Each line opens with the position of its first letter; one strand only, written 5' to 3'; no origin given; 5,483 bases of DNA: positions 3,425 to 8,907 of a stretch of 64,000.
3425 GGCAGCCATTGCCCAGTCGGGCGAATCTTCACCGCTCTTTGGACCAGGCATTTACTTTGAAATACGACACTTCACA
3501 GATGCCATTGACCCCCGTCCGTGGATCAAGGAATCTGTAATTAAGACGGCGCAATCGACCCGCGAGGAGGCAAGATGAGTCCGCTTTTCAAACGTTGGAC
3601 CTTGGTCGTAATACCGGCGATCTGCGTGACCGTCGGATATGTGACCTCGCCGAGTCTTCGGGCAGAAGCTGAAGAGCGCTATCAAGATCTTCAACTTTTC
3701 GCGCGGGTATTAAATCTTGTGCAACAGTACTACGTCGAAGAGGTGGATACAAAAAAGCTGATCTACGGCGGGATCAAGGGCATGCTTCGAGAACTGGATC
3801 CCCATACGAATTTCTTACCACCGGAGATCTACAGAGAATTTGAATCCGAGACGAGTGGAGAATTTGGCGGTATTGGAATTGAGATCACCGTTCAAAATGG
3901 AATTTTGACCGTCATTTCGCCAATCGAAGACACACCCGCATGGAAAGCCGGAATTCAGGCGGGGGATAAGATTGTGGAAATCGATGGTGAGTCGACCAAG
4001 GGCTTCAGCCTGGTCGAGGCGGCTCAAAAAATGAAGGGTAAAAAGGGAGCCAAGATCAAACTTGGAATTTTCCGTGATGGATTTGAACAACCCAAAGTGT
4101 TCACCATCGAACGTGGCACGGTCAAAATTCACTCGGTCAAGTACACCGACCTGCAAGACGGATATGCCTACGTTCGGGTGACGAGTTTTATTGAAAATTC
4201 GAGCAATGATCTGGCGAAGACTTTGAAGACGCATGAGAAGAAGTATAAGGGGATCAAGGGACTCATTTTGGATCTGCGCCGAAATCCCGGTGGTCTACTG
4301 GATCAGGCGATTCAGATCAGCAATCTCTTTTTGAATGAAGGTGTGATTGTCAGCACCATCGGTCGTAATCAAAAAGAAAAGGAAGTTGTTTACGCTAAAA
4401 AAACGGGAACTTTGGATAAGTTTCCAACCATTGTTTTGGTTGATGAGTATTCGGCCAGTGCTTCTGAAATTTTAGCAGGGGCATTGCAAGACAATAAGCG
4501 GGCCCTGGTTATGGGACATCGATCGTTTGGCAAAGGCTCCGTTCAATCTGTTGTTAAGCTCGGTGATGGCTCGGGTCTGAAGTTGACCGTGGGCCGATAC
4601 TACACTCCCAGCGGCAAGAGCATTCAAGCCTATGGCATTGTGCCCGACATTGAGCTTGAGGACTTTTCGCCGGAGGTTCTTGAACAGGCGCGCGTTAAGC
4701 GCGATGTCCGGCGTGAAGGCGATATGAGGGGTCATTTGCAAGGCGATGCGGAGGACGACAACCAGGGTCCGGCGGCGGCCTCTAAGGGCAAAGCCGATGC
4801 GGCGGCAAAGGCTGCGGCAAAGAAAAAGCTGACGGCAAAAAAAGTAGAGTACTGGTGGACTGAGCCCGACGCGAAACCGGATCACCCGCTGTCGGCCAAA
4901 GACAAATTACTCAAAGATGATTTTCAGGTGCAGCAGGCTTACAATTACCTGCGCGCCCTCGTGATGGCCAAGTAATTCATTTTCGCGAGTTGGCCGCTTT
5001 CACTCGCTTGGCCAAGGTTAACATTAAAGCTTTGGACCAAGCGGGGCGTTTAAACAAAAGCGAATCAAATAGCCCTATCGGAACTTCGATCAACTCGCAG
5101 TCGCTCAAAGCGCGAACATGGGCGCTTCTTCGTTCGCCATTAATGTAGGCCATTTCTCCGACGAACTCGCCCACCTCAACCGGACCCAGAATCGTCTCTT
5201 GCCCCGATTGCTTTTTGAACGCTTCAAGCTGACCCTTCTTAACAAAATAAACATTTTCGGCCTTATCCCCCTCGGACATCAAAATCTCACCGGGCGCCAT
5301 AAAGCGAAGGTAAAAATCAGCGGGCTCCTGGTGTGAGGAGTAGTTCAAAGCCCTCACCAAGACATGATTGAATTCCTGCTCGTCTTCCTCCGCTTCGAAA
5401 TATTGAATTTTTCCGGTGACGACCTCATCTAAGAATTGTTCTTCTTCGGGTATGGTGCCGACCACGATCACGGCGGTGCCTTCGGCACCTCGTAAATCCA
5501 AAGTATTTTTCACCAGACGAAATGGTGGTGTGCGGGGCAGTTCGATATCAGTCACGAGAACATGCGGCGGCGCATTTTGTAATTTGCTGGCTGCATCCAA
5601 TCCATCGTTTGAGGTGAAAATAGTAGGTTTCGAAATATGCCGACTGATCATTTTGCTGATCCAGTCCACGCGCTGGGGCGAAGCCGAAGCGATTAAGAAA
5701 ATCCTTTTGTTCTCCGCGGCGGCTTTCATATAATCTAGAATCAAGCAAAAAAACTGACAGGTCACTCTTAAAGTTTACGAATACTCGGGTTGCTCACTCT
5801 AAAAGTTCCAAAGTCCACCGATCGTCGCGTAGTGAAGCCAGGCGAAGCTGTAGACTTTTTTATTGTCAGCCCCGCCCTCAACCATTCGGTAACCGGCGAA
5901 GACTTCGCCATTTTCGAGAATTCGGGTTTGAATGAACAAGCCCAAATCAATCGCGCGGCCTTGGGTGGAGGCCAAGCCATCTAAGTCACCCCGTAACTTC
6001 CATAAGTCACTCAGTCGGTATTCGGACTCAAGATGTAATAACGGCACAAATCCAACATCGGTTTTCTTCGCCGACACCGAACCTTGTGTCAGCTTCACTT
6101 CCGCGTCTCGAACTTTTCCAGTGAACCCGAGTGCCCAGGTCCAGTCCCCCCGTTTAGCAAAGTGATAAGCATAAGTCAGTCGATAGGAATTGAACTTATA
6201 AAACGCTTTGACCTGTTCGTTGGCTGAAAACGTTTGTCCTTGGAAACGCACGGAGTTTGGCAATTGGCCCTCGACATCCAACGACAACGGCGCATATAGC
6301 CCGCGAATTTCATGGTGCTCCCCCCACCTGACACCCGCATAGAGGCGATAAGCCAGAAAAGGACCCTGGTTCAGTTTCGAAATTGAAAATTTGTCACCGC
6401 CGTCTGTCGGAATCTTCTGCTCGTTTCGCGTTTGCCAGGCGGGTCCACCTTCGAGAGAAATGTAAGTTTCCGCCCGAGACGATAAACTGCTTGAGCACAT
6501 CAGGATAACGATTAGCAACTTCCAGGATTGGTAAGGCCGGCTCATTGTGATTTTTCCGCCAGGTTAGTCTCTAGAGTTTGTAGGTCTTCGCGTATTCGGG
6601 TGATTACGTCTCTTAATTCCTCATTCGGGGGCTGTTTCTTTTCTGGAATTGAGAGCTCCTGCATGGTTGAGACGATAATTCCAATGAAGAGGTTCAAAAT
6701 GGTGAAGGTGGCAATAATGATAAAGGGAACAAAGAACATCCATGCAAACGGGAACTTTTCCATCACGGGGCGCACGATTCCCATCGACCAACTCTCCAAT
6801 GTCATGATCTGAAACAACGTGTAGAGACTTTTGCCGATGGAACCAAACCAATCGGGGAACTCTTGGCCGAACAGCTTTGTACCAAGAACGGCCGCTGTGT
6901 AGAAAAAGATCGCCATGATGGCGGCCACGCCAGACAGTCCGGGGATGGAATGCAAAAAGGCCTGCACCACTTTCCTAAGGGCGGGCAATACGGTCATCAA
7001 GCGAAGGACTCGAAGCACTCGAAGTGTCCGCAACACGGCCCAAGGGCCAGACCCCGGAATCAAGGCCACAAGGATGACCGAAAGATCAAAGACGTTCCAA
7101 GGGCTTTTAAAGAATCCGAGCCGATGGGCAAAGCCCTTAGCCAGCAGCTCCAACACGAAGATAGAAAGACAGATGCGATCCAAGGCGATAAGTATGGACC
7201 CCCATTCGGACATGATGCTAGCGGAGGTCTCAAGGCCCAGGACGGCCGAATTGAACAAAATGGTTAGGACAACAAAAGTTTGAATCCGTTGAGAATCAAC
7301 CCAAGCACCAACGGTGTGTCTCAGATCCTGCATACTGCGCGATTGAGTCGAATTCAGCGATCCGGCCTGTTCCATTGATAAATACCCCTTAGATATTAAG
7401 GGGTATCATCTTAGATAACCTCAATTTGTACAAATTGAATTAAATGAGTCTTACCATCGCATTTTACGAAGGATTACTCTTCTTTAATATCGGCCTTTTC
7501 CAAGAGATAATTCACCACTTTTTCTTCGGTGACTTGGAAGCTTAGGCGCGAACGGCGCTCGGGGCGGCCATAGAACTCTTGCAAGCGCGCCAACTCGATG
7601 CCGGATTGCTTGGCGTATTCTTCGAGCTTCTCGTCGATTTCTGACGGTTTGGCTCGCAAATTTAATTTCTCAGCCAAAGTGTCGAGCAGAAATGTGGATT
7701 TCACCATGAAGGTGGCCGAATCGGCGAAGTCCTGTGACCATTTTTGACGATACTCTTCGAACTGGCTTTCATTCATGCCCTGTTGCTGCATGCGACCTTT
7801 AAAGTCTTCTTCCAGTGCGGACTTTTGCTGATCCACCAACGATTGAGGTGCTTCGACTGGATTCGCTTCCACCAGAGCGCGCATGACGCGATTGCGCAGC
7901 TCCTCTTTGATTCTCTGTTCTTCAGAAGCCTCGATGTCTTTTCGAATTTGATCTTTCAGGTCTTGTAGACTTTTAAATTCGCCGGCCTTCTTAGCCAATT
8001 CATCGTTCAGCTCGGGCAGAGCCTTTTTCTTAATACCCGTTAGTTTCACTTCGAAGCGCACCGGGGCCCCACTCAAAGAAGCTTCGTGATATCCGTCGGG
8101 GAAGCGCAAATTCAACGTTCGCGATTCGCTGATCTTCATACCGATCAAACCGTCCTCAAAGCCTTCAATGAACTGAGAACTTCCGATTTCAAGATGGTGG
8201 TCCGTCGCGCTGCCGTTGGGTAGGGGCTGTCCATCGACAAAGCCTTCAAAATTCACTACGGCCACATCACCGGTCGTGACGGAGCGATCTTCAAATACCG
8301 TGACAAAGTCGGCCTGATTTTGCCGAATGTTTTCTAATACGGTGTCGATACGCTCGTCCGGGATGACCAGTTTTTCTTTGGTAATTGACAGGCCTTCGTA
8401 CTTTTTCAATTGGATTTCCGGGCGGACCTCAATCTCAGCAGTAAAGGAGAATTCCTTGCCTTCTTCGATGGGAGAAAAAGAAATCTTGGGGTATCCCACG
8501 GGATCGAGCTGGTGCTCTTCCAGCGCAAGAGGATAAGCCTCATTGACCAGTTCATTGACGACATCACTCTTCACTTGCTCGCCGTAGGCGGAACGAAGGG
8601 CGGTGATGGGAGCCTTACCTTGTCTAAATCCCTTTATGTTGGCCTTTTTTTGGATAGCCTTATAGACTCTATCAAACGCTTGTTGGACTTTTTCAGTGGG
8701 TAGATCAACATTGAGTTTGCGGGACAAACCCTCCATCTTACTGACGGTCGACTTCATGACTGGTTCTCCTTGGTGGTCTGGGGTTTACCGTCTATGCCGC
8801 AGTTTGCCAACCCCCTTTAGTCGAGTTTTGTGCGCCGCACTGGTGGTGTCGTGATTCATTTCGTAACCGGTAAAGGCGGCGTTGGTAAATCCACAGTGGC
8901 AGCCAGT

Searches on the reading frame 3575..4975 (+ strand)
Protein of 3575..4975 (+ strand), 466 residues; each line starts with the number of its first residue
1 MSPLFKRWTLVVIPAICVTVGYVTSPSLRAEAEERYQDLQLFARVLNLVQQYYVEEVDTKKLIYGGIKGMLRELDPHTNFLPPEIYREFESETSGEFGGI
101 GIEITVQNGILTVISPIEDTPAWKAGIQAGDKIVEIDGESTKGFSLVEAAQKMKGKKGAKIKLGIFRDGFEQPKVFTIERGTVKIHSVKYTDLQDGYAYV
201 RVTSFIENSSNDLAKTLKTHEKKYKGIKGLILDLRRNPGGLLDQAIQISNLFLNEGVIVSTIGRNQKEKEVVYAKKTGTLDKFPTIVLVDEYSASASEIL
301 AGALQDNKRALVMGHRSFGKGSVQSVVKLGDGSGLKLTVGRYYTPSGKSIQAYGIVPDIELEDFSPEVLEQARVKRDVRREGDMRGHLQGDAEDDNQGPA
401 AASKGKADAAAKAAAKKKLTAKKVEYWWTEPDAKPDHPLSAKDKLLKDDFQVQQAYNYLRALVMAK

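Call 17: search_protein_families(library=ncbifam, proteins=[window:3575-4975:+], max_evalue=0.00001)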
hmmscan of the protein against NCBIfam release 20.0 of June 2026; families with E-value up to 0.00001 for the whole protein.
window:3575-4975:+ (466 aa): 12 families
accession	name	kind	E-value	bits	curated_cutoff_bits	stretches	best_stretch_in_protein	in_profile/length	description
TIGR03900.1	prc_long_Delta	hypoth_equivalog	3.9e-115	385.9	660.95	1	44-456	85-497/973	MXAN_5808 family serine peptidase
TIGR00225.1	prc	subfamily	1.3e-106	356.5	218.6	1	51-367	3-320/335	C-terminal processing peptidase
NF052377.1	lmo1851_S41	exception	6.6e-93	311.9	725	1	31-362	40-368/468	lmo1851 family serine protease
NF045590.1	Cterm_S41_CtpC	exception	8.7e-93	311.4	665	1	49-367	66-386/418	carboxyl-terminal processing protease CtpC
NF045589.1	Cterm_S41_CtpB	exception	4.8e-89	298.9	633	1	55-362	73-381/416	carboxyl-terminal processing protease CtpB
NF045588.1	Cterm_S41_CtpA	exception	4.1e-88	296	625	1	48-372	60-386/401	carboxyl-terminal processing protease CtpA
NF045591.1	Cterm_S41_CtpZ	exception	2.8e-72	243.7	525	1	49-366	61-379/403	carboxyl-terminal processing protease CtpZ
NF051464.1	tail_spec_CT441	exception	3.5e-59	201.1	700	1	60-361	209-525/645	tail-specific protease Tsp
NF008388.1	PRK11186.1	exception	1.7e-46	158.9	825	1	69-361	217-526/663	carboxy terminal-processing peptidase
NF033424.1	chlamy_CPAF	equivalog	5.1e-09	35.3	250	1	284-362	458-539/564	protease-like activity factor CPAF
NF058627.1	S41_Gfo1087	equivalog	8.1e-08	31.6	455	1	109-321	132-367/489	GFO_1087 family putative carboxy terminal peptidase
TIGR02037.1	degP_htrA_DO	subfamily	3.3e-06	26.3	416.2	1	113-189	263-338/434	Do family serine endopeptidase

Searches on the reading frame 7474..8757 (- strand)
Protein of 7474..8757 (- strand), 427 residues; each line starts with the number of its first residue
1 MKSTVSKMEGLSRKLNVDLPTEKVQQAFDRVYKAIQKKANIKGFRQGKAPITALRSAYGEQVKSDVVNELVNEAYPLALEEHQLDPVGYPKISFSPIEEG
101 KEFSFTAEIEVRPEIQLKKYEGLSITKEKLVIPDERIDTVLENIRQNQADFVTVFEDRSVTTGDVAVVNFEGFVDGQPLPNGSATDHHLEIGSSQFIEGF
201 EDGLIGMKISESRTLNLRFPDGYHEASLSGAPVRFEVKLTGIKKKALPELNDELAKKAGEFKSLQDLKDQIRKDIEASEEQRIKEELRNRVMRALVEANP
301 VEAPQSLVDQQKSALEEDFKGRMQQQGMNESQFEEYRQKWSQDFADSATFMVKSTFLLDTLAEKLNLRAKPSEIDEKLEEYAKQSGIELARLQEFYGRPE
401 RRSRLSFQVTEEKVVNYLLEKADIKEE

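Call 17: search_protein_families(library=ncbifam, proteins=[window:7474-8757:-], max_evalue=0.00001)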
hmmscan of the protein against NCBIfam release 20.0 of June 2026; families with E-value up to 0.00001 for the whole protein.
window:7474-8757:- (427 aa): 2 families
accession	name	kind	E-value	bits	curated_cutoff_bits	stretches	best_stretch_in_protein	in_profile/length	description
TIGR00115.1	tig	equivalog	1.6e-126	422.5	180.2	1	12-419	2-410/410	trigger factor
NF045969.1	trig_like_plasma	equivalog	3.9e-06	26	140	1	233-379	199-353/399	trigger factor-related chaperone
